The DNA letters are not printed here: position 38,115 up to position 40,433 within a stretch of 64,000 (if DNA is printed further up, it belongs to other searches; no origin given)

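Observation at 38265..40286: Phosphoethanolamine-transferase-fold enzyme with a ~120-aa C-terminal extension inside the glycan cluster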

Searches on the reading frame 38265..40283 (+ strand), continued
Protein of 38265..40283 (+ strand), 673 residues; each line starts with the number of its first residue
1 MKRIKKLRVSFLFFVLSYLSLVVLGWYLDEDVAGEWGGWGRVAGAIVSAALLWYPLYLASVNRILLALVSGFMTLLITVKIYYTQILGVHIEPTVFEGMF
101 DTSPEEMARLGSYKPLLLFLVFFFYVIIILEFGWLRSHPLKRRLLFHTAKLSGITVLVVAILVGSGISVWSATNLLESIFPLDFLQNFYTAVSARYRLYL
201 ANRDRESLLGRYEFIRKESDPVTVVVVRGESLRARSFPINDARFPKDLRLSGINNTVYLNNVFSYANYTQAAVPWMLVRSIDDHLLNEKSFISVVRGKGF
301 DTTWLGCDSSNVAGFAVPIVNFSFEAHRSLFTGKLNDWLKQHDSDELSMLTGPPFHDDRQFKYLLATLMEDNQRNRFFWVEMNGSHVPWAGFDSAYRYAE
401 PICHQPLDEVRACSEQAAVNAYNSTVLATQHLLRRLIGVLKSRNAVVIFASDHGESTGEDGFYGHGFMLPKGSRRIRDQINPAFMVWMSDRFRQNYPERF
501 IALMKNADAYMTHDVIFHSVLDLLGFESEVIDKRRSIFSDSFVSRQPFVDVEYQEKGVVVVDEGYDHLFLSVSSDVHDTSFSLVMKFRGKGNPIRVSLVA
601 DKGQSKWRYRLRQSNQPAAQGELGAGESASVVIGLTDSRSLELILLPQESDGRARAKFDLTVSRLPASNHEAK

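Call 12: find_encoding_contigs(protein=P0004, flank=10000, max_places=2)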
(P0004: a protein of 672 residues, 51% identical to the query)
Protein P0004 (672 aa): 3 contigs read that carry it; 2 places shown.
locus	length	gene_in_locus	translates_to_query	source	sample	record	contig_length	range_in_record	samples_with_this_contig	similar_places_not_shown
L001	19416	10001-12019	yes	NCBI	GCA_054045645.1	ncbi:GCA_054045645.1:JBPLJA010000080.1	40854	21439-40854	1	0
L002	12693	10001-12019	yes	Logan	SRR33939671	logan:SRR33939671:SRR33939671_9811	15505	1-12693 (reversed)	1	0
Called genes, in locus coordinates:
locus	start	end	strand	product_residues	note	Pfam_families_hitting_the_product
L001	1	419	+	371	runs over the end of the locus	PF01073:3Beta_HSD, PF01370:Epimerase, PF02719:Polysacc_synt_2, PF04321:RmlD_sub_bind, PF07993:NAD_binding_4, PF16363:GDP_Man_Dehyd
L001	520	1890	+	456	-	PF03721:UDPG_MGDP_dh_N, PF00984:UDPG_MGDP_dh, PF03720:UDPG_MGDP_dh_C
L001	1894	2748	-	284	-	PF01370:Epimerase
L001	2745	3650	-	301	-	PF13641:Glyco_tranf_2_3, PF00535:Glycos_transf_2, PF13632:Glyco_trans_2_3 (weak)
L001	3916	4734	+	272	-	PF01061:ABC2_membrane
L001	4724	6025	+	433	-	PF00005:ABC_tran, PF14524:Wzt_C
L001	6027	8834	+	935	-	PF13439:Glyco_transf_4, PF13477:Glyco_trans_4_2 (weak), PF13579:Glyco_trans_4_4, PF00534:Glycos_transf_1 (weak), PF13692:Glyco_trans_1_4 (weak)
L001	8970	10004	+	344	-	-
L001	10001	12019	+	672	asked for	PF00884:Sulfatase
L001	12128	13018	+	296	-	PF00953:Glycos_transf_4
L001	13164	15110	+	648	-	PF13727:CoA_binding_3, PF01073:3Beta_HSD (weak), PF01370:Epimerase, PF02719:Polysacc_synt_2, PF04321:RmlD_sub_bind, PF16363:GDP_Man_Dehyd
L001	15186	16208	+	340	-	PF00106:adh_short, PF01073:3Beta_HSD, PF01370:Epimerase, PF02719:Polysacc_synt_2, PF04321:RmlD_sub_bind, PF08659:KR (weak), PF13460:NAD_binding_10, PF16363:GDP_Man_Dehyd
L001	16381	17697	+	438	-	PF00919:UPF0004, PF04055:Radical_SAM, PF01938:TRAM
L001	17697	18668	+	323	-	PF02562:PhoH, PF13245:AAA_19, PF13604:AAA_30 (weak)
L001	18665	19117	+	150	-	PF02130:YbeY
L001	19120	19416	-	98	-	?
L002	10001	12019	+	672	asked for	PF00884:Sulfatase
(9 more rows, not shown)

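Call 13: find_encoding_contigs(protein=P0005, flank=10000, max_places=2)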
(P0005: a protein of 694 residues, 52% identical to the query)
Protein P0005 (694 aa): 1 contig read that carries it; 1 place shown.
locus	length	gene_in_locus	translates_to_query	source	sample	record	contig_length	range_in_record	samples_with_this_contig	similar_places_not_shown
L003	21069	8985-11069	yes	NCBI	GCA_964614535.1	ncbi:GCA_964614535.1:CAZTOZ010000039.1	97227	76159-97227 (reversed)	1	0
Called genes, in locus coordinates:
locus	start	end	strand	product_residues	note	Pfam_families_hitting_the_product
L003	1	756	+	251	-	?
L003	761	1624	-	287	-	PF01370:Epimerase, PF04321:RmlD_sub_bind (weak)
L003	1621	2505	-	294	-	PF00535:Glycos_transf_2, PF13641:Glyco_tranf_2_3, PF13632:Glyco_trans_2_3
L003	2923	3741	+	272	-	PF01061:ABC2_membrane, PF12698:ABC2_membrane_3 (weak)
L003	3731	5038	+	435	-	PF00005:ABC_tran, PF14524:Wzt_C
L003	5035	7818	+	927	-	PF13439:Glyco_transf_4, PF13579:Glyco_trans_4_4, PF13692:Glyco_trans_1_4 (weak), PF00534:Glycos_transf_1 (faint), PF13692:Glyco_trans_1_4 (weak)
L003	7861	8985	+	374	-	PF13579:Glyco_trans_4_4 (weak)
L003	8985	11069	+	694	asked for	PF00884:Sulfatase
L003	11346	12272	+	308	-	PF00953:Glycos_transf_4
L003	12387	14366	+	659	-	PF13727:CoA_binding_3, PF01370:Epimerase, PF02719:Polysacc_synt_2, PF04321:RmlD_sub_bind (weak), PF01073:3Beta_HSD (weak), PF16363:GDP_Man_Dehyd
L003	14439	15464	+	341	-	PF00106:adh_short, PF01073:3Beta_HSD, PF01370:Epimerase, PF02719:Polysacc_synt_2, PF04321:RmlD_sub_bind, PF08659:KR, PF13460:NAD_binding_10, PF16363:GDP_Man_Dehyd, +1 more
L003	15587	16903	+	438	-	PF00919:UPF0004, PF04055:Radical_SAM, PF01938:TRAM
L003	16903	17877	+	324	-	PF02562:PhoH, PF13245:AAA_19, PF13604:AAA_30 (weak)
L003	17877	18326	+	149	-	PF02130:YbeY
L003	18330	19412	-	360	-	PF13685:Fe-ADH_2, PF01761:DHQ_synthase, PF24621:DHQS_C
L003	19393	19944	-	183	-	PF13238:AAA_18 (weak), PF13671:AAA_33 (weak), PF01202:SKI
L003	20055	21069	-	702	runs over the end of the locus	PF11741:AMIN, PF21305:type_II_gspD_N0 (weak), PF07660:STN, PF03958:Secretin_N, PF00263:Secretin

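Call 14: find_encoding_contigs(protein=P0001, flank=3000, max_places=2)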
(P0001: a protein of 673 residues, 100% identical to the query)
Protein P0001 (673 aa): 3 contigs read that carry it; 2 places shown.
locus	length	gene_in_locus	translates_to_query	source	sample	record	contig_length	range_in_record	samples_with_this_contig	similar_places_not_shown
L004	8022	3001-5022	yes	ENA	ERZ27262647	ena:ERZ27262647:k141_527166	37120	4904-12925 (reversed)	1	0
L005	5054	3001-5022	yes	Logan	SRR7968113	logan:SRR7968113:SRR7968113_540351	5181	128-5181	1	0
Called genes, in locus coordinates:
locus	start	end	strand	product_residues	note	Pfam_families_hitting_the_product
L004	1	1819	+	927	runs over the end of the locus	PF13439:Glyco_transf_4, PF13477:Glyco_trans_4_2 (weak), PF13579:Glyco_trans_4_4, PF00534:Glycos_transf_1 (weak), PF13692:Glyco_trans_1_4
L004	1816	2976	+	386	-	-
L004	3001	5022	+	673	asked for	PF00884:Sulfatase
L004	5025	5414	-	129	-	PF14489:QueF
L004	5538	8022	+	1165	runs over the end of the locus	PF02463:SMC_N, PF13175:AAA_15, PF13304:AAA_21 (faint), PF13476:AAA_23 (weak), PF24161:CCDC39 (weak), PF06470:SMC_hinge (weak)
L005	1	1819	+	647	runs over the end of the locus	?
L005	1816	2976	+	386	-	-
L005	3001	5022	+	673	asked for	PF00884:Sulfatase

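Call 15: find_encoding_contigs(protein=P0008, flank=10000, max_places=2)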
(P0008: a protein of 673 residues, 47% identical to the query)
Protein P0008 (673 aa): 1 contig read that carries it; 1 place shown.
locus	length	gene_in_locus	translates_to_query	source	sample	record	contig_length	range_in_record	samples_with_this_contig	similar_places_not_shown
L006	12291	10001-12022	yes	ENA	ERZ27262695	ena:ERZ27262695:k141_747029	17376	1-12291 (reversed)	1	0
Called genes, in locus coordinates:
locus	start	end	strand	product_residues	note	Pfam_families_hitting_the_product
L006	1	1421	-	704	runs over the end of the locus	PF14521:Aspzincin_M35, PF13946:DUF4214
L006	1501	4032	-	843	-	PF25292:Beta-prop_CGLA (faint), PF01839:FG-GAP (faint), PF13570:Beta-prop_ACSF4 (faint), PF13517:FG-GAP_3, PF13946:DUF4214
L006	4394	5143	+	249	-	PF01061:ABC2_membrane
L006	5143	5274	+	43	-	-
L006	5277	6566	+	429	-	PF00535:Glycos_transf_2, PF10111:Glyco_tranf_2_2, PF13641:Glyco_tranf_2_3 (weak)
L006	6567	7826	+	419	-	PF13555:AAA_29 (faint), PF00005:ABC_tran, PF14524:Wzt_C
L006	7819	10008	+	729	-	PF13489:Methyltransf_23, PF08241:Methyltransf_11 (faint), PF08242:Methyltransf_12 (weak), PF13649:Methyltransf_25 (faint), PF13847:Methyltransf_31 (weak), PF13692:Glyco_trans_1_4 (weak)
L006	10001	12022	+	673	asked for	PF00884:Sulfatase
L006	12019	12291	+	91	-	?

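Call 16: find_encoding_contigs(protein=P0002, flank=10000, max_places=2)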
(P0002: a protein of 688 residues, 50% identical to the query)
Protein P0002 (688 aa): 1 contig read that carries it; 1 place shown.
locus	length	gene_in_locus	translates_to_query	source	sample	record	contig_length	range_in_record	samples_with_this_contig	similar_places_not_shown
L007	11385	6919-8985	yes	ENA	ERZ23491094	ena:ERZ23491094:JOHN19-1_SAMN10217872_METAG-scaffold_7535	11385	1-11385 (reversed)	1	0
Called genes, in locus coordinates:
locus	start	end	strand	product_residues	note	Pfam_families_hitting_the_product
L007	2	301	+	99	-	?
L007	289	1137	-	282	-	PF00535:Glycos_transf_2, PF13641:Glyco_tranf_2_3, PF13632:Glyco_trans_2_3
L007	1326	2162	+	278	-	PF01061:ABC2_membrane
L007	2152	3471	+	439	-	PF00005:ABC_tran, PF13304:AAA_21 (faint), PF14524:Wzt_C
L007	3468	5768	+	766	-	PF13489:Methyltransf_23 (weak), PF08241:Methyltransf_11, PF08242:Methyltransf_12, PF13649:Methyltransf_25, PF13847:Methyltransf_31, PF13692:Glyco_trans_1_4 (weak)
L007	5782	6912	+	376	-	-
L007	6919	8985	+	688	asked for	PF00884:Sulfatase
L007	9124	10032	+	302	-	PF00953:Glycos_transf_4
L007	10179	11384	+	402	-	?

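Call 31: search_protein_representatives(protein=window:38265-40283:+)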
Query: 673 residues. Proteins with E-value up to 0.001 (for the whole library): 3072; up to 1e-10: 1204; up to 1e-30: 41. The best 150 are listed.
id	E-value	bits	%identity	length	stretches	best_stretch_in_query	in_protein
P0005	3.7e-182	623.6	52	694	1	6-574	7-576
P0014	1.8e-157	542.0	50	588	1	73-547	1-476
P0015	3.2e-154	531.2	53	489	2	89-339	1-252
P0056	3.1e-66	240.6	34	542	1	36-542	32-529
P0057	2.3e-46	174.9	31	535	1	31-543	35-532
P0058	2.4e-46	174.8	33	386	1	192-542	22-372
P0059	3.2e-44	167.8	27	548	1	78-555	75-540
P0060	3.4e-42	161.1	29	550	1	56-538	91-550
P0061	2.2e-41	158.4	30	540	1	79-534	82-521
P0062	1.5e-39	152.4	29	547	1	15-539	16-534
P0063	3.9e-39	151.0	32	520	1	47-537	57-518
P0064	8.2e-36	140.0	29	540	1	46-537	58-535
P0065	1.1e-35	139.6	27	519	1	7-537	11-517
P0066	1.8e-34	135.6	29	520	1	72-537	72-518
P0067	3.8e-34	134.5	29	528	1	53-541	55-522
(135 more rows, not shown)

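Call 32: predict_structure(alignment_id=A2)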
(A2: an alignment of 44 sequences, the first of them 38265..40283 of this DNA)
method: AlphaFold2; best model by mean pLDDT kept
length: 673 residues; sequences in the alignment: 44
mean_pLDDT: 88.8   pTM: 0.87
mean pLDDT of the five models: 88.8, 88.0, 87.5, 87.0, 86.9
residues with pLDDT >= 90: 400; 70-90: 228; 50-70: 37; < 50: 8
segments of 3 or more residues with pLDDT < 50: 312-315, 670-673
pLDDT, mean of each block of 10 residues (from residue 1): 87 92 92 73 93 93 93 95 88 86 76 91 90 87 92 93 86 89 94 89 91 95 97 94 94 95 90 94 92 98 88 60 94 91 88 88 95 92 87 91 89 93 96 97 97 90 77 72 97 97 97 97 98 98 87 85 81 70 79 87 84 91 92 80 86 79 74 40
secondary structure, 60 per line:
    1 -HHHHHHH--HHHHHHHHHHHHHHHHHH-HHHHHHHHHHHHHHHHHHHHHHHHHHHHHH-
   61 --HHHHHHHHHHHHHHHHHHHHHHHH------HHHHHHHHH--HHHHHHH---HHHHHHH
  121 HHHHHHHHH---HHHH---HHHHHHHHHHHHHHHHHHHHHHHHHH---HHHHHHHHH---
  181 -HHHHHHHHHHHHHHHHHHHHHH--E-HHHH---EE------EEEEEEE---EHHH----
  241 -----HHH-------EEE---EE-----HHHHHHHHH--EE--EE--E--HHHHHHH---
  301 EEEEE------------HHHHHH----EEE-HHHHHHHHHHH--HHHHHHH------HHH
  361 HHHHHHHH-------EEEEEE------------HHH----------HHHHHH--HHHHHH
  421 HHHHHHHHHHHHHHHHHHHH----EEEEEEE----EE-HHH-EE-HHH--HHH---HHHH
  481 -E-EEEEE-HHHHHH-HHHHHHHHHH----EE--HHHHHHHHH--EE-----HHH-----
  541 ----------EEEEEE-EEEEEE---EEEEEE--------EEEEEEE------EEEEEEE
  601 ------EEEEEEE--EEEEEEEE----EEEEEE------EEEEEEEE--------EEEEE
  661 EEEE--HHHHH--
elements in order: H2-8 H11-28 H30-59 H63-86 H93-101 H104-110 H114-129 H133-136 H140-165 H169-177 H182-203 H208-211 E223-229 E256-258 H269-277 H291-297 E301-305 H318-323 E328-330 H332-342 H345-351 H358-368 E376-381 H407-412 H415-440 E445-451 H477-480 E484-488 H490-495 H497-506 H515-523 E551-556 E558-563 E567-572 E581-587 E594-600 E607-613 E616-623 E628-633 E640-647 E656-664 H667-671
